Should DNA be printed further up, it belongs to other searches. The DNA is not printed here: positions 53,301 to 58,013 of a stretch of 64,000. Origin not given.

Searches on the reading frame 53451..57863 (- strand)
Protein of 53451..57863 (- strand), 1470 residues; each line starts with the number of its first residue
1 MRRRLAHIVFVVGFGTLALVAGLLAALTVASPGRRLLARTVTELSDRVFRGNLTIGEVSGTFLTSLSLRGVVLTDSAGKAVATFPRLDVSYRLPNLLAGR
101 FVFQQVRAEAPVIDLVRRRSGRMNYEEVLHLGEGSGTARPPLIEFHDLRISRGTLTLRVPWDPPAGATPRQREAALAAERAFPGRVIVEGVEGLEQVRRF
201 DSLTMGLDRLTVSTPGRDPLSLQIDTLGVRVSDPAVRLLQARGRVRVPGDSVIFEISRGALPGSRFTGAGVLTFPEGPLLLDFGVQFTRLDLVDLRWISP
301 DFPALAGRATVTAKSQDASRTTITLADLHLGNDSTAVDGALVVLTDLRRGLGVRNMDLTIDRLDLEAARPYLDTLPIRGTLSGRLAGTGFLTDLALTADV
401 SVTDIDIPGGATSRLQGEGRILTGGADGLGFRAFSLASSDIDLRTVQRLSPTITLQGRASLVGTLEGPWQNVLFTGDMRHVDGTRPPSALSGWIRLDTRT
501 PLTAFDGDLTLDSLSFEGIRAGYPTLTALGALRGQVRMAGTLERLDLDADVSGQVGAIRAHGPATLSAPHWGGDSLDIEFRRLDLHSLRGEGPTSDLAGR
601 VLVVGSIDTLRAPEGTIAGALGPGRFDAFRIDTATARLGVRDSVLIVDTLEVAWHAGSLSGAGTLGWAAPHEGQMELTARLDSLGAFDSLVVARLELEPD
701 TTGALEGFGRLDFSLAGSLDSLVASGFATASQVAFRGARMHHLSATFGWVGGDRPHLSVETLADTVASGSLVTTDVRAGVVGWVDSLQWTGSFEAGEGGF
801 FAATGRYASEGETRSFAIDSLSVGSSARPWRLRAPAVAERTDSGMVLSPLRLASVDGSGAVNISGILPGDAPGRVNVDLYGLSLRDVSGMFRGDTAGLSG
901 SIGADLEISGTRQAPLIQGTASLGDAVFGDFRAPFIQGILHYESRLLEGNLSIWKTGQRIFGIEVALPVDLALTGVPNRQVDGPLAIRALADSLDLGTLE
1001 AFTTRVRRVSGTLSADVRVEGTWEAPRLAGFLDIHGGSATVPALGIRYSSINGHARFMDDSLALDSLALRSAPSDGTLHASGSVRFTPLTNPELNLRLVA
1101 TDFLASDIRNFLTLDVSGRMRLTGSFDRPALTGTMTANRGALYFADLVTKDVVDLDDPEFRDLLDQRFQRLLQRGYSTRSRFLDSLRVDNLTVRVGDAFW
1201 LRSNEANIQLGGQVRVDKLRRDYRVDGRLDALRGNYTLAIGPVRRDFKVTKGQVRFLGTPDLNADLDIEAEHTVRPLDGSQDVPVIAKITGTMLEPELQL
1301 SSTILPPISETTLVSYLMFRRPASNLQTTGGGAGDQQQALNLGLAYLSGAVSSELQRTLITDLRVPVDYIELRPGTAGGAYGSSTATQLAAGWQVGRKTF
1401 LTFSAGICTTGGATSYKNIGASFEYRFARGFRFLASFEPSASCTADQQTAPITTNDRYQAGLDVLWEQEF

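Call 71: search_protein_families(library=pfam, proteins=[window:53451-57863:-], max_evalue=0.0001)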
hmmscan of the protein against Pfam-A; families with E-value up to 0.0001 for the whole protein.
window:53451-57863:- (1470 aa): 2 families
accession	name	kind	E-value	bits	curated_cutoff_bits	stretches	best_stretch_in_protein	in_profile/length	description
PF04357.19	TamB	-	2.2e-44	152.7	22.4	1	1073-1470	8-381/381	TamB, inner membrane protein subunit of TAM complex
PF05359.17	DUF748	-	2.1e-10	39.8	50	1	10-157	19-166/1037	Domain of Unknown Function (DUF748)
